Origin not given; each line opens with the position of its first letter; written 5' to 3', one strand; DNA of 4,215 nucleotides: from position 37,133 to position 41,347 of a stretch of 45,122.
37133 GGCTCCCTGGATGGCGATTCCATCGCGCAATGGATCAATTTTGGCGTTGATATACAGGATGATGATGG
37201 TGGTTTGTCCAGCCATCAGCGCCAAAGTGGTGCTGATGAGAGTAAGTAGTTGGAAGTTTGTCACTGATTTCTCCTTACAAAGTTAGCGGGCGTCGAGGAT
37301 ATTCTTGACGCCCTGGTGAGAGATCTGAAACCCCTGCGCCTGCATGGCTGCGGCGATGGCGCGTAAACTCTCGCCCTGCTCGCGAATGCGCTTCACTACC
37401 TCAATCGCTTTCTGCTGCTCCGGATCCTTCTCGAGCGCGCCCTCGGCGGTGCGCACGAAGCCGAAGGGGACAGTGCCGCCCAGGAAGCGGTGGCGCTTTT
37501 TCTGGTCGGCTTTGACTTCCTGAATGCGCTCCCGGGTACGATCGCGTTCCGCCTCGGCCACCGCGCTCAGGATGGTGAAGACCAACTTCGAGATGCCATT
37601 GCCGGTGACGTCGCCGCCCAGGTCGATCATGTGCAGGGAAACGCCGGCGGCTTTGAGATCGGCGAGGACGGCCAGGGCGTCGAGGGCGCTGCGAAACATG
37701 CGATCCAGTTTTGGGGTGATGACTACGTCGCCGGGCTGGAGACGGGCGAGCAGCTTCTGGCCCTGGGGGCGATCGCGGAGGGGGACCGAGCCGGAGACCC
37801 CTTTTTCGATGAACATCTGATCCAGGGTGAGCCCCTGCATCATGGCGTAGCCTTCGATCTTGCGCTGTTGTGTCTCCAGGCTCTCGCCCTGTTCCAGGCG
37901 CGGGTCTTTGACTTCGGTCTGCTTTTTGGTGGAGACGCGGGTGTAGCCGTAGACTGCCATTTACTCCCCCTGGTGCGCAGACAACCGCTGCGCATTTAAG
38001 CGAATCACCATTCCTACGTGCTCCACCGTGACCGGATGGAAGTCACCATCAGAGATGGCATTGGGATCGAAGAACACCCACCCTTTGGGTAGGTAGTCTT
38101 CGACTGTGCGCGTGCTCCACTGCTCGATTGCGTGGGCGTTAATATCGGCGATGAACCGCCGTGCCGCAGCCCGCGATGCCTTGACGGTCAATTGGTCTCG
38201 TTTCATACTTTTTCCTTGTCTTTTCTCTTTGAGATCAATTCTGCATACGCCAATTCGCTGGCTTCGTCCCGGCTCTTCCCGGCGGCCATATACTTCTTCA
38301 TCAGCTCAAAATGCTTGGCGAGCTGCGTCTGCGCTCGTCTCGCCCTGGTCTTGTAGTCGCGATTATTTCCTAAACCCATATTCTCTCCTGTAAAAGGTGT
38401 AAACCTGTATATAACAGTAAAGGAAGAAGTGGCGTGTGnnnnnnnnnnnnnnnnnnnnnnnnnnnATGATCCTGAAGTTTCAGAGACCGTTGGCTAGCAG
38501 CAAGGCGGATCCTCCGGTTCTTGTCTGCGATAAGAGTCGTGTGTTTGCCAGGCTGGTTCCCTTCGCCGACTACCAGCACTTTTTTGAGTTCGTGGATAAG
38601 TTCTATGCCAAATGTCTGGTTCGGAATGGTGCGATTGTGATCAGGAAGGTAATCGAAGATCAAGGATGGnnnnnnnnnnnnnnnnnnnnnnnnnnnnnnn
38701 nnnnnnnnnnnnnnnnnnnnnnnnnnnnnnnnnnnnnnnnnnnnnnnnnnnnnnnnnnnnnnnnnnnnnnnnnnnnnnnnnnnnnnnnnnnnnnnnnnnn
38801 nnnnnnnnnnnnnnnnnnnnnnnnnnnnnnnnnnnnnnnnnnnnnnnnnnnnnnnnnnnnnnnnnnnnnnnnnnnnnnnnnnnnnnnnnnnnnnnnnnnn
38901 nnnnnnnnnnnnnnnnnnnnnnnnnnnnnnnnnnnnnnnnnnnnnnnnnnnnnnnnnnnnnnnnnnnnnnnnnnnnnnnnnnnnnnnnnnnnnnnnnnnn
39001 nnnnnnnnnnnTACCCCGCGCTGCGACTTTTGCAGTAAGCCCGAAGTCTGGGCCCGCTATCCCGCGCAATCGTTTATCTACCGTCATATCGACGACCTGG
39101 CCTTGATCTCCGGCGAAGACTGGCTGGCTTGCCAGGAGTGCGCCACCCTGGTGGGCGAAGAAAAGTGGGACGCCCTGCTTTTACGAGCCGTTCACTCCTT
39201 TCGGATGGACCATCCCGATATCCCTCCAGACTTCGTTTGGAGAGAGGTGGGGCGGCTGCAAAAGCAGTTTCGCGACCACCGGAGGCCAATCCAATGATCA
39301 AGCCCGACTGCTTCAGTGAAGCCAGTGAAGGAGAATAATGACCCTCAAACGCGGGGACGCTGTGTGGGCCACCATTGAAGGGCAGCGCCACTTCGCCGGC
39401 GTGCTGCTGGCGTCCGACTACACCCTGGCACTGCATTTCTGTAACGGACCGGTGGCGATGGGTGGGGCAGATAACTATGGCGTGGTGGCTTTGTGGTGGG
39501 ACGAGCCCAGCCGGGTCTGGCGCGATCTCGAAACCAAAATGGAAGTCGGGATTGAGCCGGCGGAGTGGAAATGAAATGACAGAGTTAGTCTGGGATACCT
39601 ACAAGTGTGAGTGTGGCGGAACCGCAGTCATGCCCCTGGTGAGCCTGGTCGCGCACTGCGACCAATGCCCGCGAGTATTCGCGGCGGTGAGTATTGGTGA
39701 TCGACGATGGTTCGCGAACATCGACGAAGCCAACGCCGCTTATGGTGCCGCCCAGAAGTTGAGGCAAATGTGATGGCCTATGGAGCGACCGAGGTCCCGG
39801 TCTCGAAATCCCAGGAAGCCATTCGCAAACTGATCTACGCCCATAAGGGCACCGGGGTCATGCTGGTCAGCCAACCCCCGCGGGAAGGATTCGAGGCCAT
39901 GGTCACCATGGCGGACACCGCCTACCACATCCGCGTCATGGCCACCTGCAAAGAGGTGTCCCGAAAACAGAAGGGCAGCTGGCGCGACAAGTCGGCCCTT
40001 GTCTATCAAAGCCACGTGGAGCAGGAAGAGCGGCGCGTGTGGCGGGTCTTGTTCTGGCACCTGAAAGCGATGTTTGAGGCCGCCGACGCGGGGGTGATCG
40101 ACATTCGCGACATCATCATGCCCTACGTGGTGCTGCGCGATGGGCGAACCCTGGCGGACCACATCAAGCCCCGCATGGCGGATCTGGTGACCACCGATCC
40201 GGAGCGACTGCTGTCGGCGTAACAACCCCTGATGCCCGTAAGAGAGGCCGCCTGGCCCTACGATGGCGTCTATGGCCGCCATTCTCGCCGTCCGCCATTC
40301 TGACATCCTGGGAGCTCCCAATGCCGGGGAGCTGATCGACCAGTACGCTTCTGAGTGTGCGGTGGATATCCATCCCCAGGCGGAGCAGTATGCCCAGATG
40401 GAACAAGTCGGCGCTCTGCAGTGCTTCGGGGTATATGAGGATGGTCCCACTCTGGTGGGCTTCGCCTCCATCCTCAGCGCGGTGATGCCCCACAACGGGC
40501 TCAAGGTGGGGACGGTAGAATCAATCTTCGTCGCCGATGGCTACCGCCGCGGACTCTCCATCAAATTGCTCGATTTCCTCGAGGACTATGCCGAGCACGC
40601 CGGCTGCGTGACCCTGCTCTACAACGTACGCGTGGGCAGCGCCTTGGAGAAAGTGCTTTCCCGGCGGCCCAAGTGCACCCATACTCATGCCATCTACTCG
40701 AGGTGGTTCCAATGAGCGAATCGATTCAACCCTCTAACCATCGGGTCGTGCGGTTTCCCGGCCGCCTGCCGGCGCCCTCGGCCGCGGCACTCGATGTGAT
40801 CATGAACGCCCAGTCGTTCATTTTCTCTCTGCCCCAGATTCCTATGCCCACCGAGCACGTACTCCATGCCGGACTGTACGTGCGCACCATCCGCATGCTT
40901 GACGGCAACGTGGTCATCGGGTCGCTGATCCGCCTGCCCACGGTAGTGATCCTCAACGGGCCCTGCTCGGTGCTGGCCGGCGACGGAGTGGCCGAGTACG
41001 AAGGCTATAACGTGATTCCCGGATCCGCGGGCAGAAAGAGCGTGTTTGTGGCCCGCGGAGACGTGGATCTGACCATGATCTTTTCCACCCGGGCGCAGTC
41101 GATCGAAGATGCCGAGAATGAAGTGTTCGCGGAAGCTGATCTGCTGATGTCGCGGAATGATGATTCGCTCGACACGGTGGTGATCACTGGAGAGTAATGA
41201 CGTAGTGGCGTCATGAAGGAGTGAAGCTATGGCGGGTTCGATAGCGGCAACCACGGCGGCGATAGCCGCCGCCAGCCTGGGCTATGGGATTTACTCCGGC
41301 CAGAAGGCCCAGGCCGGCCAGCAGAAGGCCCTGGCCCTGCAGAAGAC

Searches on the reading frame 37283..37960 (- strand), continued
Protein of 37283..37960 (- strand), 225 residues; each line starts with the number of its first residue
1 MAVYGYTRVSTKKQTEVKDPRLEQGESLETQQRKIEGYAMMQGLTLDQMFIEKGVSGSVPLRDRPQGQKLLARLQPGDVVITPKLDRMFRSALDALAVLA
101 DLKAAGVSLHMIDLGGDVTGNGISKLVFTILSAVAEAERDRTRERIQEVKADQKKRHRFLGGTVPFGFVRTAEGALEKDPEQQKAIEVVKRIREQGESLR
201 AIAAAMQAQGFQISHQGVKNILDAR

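Call 112: find_encoding_contigs(protein=P0122, flank=10000, max_places=4)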
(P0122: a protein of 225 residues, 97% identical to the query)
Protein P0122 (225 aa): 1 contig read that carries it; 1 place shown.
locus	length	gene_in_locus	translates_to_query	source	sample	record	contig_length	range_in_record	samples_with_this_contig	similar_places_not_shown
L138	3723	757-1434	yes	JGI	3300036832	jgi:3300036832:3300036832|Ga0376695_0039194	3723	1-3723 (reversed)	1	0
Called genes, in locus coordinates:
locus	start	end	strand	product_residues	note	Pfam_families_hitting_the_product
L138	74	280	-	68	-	-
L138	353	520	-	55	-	-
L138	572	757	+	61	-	-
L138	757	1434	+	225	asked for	PF00239:Resolvase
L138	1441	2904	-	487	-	-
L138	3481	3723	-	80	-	?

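Call 113: find_encoding_contigs(protein=P0126, flank=10000, max_places=4)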
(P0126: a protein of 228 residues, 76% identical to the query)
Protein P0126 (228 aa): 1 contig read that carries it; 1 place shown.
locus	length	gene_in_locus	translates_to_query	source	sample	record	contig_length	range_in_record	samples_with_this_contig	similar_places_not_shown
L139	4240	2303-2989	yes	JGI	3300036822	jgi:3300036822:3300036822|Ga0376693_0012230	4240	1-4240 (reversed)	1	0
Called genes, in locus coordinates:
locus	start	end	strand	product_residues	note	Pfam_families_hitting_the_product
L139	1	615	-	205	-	?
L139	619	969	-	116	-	-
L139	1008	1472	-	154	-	-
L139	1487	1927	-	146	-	PF00583:Acetyltransf_1 (weak)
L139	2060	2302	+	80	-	-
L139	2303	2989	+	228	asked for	PF00239:Resolvase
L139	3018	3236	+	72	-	-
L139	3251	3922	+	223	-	-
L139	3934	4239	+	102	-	?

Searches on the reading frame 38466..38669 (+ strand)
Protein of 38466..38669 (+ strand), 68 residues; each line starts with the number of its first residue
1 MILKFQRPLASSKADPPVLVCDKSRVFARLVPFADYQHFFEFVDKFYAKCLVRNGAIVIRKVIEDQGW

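Call 111: search_solved_structures(query=window:38466-38669:+, max_evalue=10)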
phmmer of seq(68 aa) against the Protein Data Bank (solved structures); distinct sequences matched with E-value up to 10: 0.

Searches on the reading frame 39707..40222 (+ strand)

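Call 8: search_protein_families(library=phrogs, proteins=[window:39707-40222:+], max_evalue=0.001)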
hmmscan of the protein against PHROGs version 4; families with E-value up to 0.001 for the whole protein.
window:39707-40222:+ (171 aa): 1 family
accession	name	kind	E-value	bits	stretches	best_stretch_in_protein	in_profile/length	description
phrog_17260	-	unknown function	8.2e-11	43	1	25-164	4-143/158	-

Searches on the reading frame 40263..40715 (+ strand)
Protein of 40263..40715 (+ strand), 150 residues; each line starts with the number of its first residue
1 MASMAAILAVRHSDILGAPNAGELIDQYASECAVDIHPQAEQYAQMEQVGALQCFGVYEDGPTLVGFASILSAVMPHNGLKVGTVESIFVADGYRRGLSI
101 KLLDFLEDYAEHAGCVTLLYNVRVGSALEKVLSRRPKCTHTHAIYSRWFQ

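Call 8: search_protein_families(library=phrogs, proteins=[window:40263-40715:+], max_evalue=0.001)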
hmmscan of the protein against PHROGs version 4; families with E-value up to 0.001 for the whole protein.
window:40263-40715:+ (150 aa): 1 family
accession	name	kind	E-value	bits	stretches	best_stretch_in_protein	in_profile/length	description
phrog_1249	-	other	4.1e-05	24.4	1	39-127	45-135/180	acetyltransferase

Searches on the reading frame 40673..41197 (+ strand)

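Call 8: search_protein_families(library=phrogs, proteins=[window:40673-41197:+], max_evalue=0.001)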
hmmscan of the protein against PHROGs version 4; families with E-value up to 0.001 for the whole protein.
window:40673-41197:+ (174 aa): 3 families
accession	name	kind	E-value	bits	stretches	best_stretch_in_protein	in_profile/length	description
phrog_34170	-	unknown function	2.8e-10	41.2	1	41-149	18-128/296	-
phrog_12032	-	tail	1e-09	39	1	46-160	26-143/160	short tail fiber protein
phrog_24280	-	tail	1.2e-09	38.9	1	52-153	41-143/169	tail fiber adhesin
